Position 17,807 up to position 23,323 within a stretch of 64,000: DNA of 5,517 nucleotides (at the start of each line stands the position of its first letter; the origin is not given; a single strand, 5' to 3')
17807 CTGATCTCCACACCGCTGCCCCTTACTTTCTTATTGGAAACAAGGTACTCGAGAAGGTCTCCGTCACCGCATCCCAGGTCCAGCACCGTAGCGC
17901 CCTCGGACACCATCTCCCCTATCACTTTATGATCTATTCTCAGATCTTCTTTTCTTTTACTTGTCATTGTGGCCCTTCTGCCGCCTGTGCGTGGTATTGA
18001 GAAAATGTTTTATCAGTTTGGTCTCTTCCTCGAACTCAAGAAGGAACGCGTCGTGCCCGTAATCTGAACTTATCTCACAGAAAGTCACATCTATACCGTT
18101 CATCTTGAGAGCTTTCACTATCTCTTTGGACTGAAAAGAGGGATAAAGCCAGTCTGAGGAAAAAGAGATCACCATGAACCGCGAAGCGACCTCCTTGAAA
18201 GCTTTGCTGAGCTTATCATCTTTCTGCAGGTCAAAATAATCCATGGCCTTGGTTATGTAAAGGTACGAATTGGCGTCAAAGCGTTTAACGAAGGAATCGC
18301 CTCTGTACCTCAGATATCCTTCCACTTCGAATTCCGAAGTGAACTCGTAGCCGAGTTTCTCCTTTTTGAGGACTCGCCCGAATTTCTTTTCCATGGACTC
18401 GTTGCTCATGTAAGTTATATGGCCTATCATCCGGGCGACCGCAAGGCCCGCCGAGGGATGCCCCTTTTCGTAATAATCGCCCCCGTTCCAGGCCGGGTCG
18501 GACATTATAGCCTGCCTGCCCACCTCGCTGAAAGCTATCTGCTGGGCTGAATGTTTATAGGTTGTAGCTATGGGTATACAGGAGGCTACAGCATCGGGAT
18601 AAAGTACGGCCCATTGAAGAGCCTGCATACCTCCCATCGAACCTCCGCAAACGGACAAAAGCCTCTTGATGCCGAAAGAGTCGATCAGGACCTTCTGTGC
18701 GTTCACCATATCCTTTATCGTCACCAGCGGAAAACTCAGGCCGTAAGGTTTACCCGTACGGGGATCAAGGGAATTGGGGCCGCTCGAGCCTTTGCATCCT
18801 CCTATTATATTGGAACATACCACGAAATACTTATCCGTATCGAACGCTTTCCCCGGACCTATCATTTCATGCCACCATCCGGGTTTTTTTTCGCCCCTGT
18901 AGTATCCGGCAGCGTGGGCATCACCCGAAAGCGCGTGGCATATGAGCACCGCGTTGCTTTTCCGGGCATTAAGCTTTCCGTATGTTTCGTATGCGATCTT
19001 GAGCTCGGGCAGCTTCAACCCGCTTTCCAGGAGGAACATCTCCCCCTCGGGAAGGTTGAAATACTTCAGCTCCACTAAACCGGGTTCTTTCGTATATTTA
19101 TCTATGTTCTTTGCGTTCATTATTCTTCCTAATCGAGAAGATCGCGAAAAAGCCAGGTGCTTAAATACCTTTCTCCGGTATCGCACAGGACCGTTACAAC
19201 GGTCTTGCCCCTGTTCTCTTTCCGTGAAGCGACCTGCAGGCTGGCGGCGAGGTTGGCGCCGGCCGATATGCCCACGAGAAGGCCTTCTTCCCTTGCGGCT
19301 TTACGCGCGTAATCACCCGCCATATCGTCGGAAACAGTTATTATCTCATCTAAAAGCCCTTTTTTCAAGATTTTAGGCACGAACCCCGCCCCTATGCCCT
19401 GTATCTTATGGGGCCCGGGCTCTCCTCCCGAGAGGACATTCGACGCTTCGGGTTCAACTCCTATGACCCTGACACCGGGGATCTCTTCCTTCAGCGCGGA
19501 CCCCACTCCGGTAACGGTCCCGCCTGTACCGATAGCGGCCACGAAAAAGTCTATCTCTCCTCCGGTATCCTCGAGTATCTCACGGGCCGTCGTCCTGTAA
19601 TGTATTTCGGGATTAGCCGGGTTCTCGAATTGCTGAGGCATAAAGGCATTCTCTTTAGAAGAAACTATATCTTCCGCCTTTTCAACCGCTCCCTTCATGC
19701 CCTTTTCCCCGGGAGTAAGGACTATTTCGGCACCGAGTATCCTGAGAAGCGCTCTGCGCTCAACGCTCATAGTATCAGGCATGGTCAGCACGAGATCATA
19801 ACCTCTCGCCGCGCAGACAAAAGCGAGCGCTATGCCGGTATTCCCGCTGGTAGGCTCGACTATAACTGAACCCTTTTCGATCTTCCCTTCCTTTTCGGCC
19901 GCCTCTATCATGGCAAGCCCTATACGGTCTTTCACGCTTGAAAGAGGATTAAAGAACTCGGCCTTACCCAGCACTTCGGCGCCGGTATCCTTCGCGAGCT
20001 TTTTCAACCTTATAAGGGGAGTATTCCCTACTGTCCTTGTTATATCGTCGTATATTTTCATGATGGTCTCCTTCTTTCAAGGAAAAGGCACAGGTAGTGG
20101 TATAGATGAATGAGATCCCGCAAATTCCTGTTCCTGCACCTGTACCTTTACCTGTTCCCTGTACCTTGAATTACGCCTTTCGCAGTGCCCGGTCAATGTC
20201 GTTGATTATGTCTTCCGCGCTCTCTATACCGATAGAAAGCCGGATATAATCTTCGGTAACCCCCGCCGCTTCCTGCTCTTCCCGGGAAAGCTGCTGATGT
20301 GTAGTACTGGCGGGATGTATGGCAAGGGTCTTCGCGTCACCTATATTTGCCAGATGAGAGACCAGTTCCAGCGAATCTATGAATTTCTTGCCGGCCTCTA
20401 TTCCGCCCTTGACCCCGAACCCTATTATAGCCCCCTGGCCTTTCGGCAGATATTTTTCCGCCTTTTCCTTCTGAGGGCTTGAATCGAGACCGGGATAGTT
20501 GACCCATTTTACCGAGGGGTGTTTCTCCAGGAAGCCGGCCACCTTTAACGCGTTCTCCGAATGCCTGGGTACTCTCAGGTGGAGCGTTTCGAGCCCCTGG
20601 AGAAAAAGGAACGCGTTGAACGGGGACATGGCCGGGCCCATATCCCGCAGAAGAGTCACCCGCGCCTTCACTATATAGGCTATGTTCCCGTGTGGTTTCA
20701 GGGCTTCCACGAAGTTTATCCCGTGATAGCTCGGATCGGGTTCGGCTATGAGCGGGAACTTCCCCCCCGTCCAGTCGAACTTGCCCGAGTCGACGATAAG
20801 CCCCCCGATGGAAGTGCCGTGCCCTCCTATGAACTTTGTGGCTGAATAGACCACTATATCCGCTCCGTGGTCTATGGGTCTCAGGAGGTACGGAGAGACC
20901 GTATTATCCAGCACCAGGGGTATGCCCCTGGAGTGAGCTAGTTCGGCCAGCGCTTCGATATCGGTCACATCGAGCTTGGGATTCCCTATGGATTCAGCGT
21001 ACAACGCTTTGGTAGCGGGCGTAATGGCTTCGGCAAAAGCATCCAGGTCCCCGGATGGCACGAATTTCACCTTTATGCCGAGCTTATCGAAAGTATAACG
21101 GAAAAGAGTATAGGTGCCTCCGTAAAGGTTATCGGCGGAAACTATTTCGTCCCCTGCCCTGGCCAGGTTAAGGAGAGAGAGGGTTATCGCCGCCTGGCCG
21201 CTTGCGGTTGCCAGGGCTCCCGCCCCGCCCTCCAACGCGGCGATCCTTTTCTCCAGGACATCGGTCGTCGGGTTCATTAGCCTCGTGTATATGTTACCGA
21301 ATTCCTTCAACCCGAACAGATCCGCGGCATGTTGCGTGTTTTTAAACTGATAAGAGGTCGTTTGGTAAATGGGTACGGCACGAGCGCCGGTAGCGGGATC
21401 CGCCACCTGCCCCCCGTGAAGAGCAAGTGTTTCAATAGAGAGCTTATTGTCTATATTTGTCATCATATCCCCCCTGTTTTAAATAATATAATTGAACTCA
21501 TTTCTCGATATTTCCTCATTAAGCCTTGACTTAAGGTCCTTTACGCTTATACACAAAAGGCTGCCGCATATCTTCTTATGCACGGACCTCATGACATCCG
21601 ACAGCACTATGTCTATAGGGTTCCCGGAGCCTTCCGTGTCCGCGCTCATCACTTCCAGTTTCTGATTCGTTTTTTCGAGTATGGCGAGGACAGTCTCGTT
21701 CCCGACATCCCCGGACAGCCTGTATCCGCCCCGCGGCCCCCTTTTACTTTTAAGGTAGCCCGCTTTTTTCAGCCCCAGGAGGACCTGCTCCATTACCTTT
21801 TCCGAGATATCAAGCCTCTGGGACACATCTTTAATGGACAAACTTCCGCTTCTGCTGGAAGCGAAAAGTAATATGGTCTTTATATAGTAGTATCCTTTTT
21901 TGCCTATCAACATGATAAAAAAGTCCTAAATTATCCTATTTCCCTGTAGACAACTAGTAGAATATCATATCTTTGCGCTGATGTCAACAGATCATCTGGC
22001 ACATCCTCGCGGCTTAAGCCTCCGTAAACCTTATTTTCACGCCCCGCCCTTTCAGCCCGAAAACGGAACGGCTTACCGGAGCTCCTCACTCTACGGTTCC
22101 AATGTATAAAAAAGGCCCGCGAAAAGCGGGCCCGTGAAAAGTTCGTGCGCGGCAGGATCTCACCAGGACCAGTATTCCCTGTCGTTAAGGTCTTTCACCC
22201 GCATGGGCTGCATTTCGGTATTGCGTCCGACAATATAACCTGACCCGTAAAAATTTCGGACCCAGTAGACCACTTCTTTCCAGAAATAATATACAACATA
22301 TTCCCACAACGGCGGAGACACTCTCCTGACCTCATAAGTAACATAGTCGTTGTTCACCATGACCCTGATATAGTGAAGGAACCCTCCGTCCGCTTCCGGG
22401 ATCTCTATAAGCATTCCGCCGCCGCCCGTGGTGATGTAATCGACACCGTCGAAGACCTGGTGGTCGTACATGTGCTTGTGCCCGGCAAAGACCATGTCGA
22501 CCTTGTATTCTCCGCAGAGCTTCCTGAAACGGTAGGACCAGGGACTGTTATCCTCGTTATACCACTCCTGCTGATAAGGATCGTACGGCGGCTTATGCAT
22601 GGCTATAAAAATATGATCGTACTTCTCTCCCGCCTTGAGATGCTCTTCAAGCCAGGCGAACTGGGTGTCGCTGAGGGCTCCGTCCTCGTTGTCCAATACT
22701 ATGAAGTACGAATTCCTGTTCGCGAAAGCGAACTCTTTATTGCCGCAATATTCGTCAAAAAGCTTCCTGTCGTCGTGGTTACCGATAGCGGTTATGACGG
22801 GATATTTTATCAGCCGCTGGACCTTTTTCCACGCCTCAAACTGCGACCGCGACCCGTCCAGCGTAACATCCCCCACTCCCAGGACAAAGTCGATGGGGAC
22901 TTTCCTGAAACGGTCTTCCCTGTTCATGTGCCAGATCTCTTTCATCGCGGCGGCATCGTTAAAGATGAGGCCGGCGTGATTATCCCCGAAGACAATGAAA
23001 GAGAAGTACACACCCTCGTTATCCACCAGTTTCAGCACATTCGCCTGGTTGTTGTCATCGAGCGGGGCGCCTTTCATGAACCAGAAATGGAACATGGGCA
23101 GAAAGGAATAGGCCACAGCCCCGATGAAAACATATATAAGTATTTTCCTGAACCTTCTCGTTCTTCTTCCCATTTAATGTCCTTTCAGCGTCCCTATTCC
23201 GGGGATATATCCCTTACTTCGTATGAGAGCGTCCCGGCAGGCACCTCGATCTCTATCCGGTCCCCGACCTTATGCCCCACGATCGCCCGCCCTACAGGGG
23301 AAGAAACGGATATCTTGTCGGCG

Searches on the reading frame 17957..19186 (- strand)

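Call 53: search_protein_families(library=pfam, proteins=[window:17957-19186:-], max_evalue=0.0001)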
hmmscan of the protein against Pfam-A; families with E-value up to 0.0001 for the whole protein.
window:17957-19186:- (409 aa): 1 family
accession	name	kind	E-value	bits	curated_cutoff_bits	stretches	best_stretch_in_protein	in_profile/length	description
PF00561.26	Abhydrolase_1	-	1.1e-22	81.3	25.8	1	78-384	1-244/245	alpha/beta hydrolase fold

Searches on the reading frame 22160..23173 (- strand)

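Call 6: search_protein_families(library=pfam, proteins=[window:22160-23173:-], max_evalue=0.01)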
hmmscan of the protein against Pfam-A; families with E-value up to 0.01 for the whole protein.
window:22160-23173:- (337 aa): 2 families
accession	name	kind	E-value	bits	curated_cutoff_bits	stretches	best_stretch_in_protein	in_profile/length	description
PF00149.33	Metallophos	-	7.2e-13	49.8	21.5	1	58-236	2-191/191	Calcineurin-like phosphoesterase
PF12850.12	Metallophos_2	-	3.8e-05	24.2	27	1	60-250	4-133/154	Calcineurin-like phosphoesterase superfamily domain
